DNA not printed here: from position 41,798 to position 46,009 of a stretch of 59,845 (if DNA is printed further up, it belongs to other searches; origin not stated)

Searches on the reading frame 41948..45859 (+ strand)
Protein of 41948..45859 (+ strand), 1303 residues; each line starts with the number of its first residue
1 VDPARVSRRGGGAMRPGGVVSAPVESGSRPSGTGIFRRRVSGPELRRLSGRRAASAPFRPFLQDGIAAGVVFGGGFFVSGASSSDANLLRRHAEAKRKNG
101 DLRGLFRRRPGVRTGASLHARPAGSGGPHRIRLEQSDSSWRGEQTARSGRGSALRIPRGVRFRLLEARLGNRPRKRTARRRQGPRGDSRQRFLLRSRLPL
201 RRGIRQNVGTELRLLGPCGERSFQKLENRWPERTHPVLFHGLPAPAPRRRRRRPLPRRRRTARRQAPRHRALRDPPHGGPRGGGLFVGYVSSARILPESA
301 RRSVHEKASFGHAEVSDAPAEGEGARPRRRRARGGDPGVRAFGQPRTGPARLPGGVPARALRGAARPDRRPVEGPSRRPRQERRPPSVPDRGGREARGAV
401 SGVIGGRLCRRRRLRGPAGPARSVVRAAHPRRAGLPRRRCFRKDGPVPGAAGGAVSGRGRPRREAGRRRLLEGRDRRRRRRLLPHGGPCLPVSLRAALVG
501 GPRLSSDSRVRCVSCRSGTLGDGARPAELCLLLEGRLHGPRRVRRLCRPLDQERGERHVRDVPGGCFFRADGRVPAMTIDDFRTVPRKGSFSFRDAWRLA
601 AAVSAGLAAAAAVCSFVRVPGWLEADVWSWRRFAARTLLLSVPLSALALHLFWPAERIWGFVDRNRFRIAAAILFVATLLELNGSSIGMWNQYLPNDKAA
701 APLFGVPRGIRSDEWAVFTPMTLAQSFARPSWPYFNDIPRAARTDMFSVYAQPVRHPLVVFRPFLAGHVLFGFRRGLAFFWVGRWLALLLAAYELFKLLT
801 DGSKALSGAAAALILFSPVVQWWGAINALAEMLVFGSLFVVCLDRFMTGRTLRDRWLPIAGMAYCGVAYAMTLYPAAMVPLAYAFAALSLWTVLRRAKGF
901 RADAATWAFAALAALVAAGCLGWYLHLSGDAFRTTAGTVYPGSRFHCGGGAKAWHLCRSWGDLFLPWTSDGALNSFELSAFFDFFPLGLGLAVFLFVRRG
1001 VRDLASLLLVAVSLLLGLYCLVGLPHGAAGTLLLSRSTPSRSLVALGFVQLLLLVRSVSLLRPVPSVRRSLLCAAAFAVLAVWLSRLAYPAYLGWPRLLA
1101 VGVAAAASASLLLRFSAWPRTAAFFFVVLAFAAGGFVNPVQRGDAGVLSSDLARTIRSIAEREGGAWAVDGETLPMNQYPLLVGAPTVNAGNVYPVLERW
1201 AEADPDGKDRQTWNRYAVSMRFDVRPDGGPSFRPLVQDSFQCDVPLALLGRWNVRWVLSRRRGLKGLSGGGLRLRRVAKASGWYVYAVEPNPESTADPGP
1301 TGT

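Call 5: search_protein_families(library=pfam, proteins=[window:41948-45859:+], max_evalue=0.01)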
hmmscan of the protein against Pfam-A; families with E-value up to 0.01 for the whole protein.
window:41948-45859:+ (1303 aa): 2 families
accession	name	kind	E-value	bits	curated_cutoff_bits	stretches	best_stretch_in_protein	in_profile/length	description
PF24677.1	DUF7657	-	1.4e-94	317.5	26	1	666-1058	3-399/401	Domain of unknown function (DUF7657)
PF24672.1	DUF7654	-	3.6e-24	85.5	27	1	1150-1291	5-144/145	Domain of unknown function (DUF7654)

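Call 26: search_protein_families(library=ncbifam, proteins=[window:41948-45856:+], max_evalue=0.05)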
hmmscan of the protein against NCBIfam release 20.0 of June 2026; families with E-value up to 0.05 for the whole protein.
window:41948-45856:+ (1303 aa): 0 families
